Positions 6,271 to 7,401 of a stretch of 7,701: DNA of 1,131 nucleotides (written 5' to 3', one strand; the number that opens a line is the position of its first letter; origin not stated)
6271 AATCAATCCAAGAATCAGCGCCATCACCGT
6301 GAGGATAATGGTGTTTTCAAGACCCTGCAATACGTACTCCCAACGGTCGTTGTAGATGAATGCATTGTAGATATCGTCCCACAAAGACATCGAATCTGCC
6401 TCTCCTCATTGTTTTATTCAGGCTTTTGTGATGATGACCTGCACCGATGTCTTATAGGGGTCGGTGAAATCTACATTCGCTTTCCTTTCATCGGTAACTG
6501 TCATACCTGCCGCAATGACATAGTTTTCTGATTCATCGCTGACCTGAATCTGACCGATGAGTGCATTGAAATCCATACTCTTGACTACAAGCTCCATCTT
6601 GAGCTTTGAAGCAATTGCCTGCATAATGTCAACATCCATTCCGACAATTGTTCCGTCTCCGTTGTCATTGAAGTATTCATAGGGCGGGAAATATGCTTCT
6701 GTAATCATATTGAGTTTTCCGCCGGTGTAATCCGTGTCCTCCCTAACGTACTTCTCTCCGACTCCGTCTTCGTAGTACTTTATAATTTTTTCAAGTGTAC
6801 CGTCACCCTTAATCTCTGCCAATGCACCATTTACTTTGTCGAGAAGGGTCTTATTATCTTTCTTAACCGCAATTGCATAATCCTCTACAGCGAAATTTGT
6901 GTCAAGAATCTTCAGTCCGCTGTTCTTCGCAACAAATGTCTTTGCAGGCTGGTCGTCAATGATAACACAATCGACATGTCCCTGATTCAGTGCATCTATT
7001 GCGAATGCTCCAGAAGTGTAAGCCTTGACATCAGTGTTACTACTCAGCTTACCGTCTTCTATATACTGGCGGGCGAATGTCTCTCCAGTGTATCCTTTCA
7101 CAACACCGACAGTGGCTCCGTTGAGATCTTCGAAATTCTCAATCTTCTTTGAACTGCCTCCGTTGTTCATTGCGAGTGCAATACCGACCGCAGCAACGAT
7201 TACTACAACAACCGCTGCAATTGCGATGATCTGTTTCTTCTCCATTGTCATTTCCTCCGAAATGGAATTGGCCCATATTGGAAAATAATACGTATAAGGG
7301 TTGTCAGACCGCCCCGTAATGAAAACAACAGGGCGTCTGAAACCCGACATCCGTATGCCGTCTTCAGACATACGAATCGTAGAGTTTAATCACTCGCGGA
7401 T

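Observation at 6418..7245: The ABC substrate-binding protein appears to be a natural circular permutant of the family-3 (GlnH/HisJ-type) amino-acid-binding fold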

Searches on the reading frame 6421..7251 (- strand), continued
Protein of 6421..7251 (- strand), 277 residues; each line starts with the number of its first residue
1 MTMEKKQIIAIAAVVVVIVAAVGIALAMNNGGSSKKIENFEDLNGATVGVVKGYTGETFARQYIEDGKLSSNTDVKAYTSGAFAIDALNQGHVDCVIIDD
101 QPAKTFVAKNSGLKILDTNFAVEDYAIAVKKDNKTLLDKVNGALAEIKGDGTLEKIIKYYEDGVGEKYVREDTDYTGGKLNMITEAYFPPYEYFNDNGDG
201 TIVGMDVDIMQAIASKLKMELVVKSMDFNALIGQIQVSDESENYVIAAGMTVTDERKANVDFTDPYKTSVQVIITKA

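Call 52: search_solved_structures(query=A1, max_evalue=1e-10, show_alignments=0)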
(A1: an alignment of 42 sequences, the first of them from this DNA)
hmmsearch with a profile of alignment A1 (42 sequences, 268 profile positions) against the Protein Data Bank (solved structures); distinct sequences matched with E-value up to 1e-10: 92 (the best 60 are shown).
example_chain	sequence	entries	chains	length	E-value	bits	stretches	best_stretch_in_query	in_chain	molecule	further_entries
4zv1_A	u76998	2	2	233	4.1e-67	229.6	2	171-268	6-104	AncQR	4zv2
6h30_A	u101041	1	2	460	2e-65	224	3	24-263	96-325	Glutamine ABC transporter permease and substrate binding protein protein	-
6svf_A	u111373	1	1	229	1.2e-56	195.2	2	172-268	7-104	Amino acid ABC transporter, periplasmic amino acid-binding protein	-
4prs_A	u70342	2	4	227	1.5e-54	188.3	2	172-268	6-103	ABC-type transporter, periplasmic subunit family 3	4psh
6ggv_A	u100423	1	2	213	1e-53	185.6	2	172-268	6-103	Amino acid ABC transporter, periplasmic amino acid-binding protein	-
6ggp_A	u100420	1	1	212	4.4e-53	183.6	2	172-268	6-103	Amino acid ABC transporter, periplasmic amino acid-binding protein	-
6q3u_A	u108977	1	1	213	1.8e-52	181.6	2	172-268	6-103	Amino acid ABC transporter, periplasmic amino acid-binding protein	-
4ymx_A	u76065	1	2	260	1.1e-51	179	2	169-268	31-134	ABC-type amino acid transport system, periplasmic component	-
4i62_A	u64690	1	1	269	7.5e-47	163.1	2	172-268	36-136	Amino acid ABC transporter, periplasmic amino acid-binding protein, putative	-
2pvu_A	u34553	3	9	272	3.2e-45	157.8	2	166-268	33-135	ArtJ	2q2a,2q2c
5t0w_A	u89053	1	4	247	1.4e-44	155.7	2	169-268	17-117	AncCDT-1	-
5tuj_C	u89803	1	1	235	1.9e-44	155.2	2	172-268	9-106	Ancestral protein CDT-Anc1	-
8hnj_A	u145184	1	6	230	2.2e-40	141.9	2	177-268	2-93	Glutamine ABC transporter, periplasmic glutamine-binding protein GlnH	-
1ggg_A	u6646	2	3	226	6.6e-40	140.3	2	176-268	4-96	GLUTAMINE BINDING PROTEIN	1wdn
8eyz_A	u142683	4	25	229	3e-39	138.2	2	173-268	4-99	Amino acid ABC transporter substrate-binding protein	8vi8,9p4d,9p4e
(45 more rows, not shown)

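Call 55: predict_structure(alignment_id=A2)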
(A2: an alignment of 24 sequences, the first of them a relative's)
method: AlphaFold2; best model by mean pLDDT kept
length: 404 residues; sequences in the alignment: 24
mean_pLDDT: 80.7   pTM: 0.48
mean pLDDT of the five models: 80.7, 79.7, 77.4, 73.9, 72.4
residues with pLDDT >= 90: 126; 70-90: 224; 50-70: 11; < 50: 43
segments of 3 or more residues with pLDDT < 50: 1-42
pLDDT, mean of each block of 10 residues (from residue 1): 32 31 27 30 73 91 87 88 89 92 86 85 81 82 85 87 79 76 67 83 88 91 89 87 90 79 89 91 94 90 82 90 93 95 89 93 87 90 91 83 68
secondary structure, 60 per line:
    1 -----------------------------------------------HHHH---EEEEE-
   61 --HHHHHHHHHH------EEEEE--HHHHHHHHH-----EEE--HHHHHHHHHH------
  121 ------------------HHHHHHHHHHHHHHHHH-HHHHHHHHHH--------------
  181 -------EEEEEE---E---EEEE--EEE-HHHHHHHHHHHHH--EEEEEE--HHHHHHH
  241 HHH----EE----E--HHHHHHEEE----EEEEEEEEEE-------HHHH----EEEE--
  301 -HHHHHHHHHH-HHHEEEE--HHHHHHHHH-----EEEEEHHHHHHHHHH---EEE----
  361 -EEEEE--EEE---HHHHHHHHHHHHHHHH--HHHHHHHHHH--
elements in order: H48-51 E55-59 H63-72 E79-83 H86-94 E100-102 H105-114 H139-155 H157-166 E188-193 E201-204 E207-209 H211-223 E226-231 H234-243 H257-262 E263-265 E270-279 H287-290 E295-298 H302-311 E316-319 H322-330 E336-340 H341-350 E354-356 E362-366 E369-371 H375-390 H393-402

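Call 59: fold_search(model_id=the predicted structure, library=pdb)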
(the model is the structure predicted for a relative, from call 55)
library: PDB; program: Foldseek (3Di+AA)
matches with E <= 10: 1964; with E <= 0.001: 1778
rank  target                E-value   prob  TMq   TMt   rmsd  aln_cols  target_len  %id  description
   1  6h30_A                8.6e-27  1.00  0.42  0.38  16.8       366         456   27  The crystal structure of SBD1-SBD2 tandem of GlnPQ transporter (released 2019-08-14)
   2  4ymx_A                1.4e-26  1.00  0.39  0.62   5.6       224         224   43  Crystal structure of the substrate binding protein of an amino acid ABC transporter (released 2015-04-22)
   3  4zv2                  1.7e-26  1.00  0.39  0.62   5.8       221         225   44  An ancestral arginine-binding protein bound to glutamine (released 2016-02-03)
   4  6svf                  3.3e-26  1.00  0.40  0.62   5.8       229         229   41  Crystal structure of the P235GK mutant of ArgBP from T. maritima (released 2019-11-20)
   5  4zv1                  2.1e-25  1.00  0.39  0.62   5.3       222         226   45  An ancestral arginine-binding protein bound to arginine (released 2016-02-03)
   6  6h30_B                4.6e-25  1.00  0.42  0.38  16.1       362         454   28  The crystal structure of SBD1-SBD2 tandem of GlnPQ transporter (released 2019-08-14)
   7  8eyz_E                5.2e-25  1.00  0.41  0.66   4.9       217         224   32  Engineered glutamine binding protein bound to GLN and a cobaloxime ligand (released 2022-11-23)
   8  8eyz_G                8.6e-25  1.00  0.42  0.70   4.5       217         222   32  Engineered glutamine binding protein bound to GLN and a cobaloxime ligand (released 2022-11-23)
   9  4prs_A                1.2e-24  1.00  0.41  0.67   4.3       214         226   42  Structure of apo ArgBP from T. maritima (released 2014-07-23)
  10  9p4d_A                1.3e-24  1.00  0.40  0.64   5.2       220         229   32  Crystal Structure of Engineered glutamine binding protein and a Gd-DOTA ligand - Gln bound (released 2026-01-14)
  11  8eyz_K                2.0e-24  1.00  0.41  0.67   4.8       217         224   32  Engineered glutamine binding protein bound to GLN and a cobaloxime ligand (released 2022-11-23)
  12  6ggv_A                2.3e-24  1.00  0.37  0.61   6.0       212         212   42  Structure of the arginine-bound form of truncated (residues 20-233) ArgBP from T. maritima (released 2018-06-13)
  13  8eyz_F                2.7e-24  1.00  0.42  0.70   4.6       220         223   32  Engineered glutamine binding protein bound to GLN and a cobaloxime ligand (released 2022-11-23)
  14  9p4d_E                2.9e-24  1.00  0.42  0.69   4.6       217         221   32  Crystal Structure of Engineered glutamine binding protein and a Gd-DOTA ligand - Gln bound (released 2026-01-14)
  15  8eyz_H                4.8e-24  1.00  0.41  0.68   4.8       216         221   32  Engineered glutamine binding protein bound to GLN and a cobaloxime ligand (released 2022-11-23)
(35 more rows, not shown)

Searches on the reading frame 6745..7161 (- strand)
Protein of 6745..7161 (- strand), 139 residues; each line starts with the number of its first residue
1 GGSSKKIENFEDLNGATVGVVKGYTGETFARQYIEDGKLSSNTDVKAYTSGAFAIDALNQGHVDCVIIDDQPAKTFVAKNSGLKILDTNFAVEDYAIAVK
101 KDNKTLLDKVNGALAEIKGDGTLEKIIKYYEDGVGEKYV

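Call 37: search_solved_structures(query=window:6745-7161:-, max_evalue=0.001, show_alignments=0)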
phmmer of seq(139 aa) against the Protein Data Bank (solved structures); distinct sequences matched with E-value up to 0.001: 56.
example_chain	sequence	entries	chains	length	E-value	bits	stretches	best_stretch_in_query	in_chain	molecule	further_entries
4zv1_A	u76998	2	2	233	6.7e-18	68.6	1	5-128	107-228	AncQR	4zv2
6h30_A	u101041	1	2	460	3.3e-17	66.4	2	5-130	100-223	Glutamine ABC transporter permease and substrate binding protein protein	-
4oen_A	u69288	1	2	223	9.3e-13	52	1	4-130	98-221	Second substrate binding domain of putative amino acid ABC transporter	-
4i62_A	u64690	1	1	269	4e-12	49.9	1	9-128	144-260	Amino acid ABC transporter, periplasmic amino acid-binding protein, putative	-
6svf_A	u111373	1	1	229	4.8e-12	49.7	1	8-128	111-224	Amino acid ABC transporter, periplasmic amino acid-binding protein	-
4prs_A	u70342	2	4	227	7.3e-11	45.9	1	8-120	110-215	ABC-type transporter, periplasmic subunit family 3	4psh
5tuj_C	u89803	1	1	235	1.6e-10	44.7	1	4-128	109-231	Ancestral protein CDT-Anc1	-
5t0w_A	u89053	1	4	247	1.8e-10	44.6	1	4-128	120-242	AncCDT-1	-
6q3u_A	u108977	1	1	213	2.2e-10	44.3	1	8-118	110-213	Amino acid ABC transporter, periplasmic amino acid-binding protein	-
6ggv_A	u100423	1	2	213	2.8e-10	44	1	8-118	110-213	Amino acid ABC transporter, periplasmic amino acid-binding protein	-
6ggp_A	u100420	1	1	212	8.9e-10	42.4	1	8-116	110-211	Amino acid ABC transporter, periplasmic amino acid-binding protein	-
8b5d_A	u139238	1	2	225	1e-09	42.1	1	5-130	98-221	ABC transporter permease subunit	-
5eyf_A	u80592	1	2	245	1.9e-09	41.3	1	5-128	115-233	Glutamate ABC superfamily ATP binding cassette transporter, binding protein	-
8b5e_A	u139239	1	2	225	3.5e-09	40.4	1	5-130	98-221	ABC transporter permease subunit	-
6fxg_A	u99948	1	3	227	3.6e-09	40.4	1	5-130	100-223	Amino acid ABC transporter membrane protein PAAT family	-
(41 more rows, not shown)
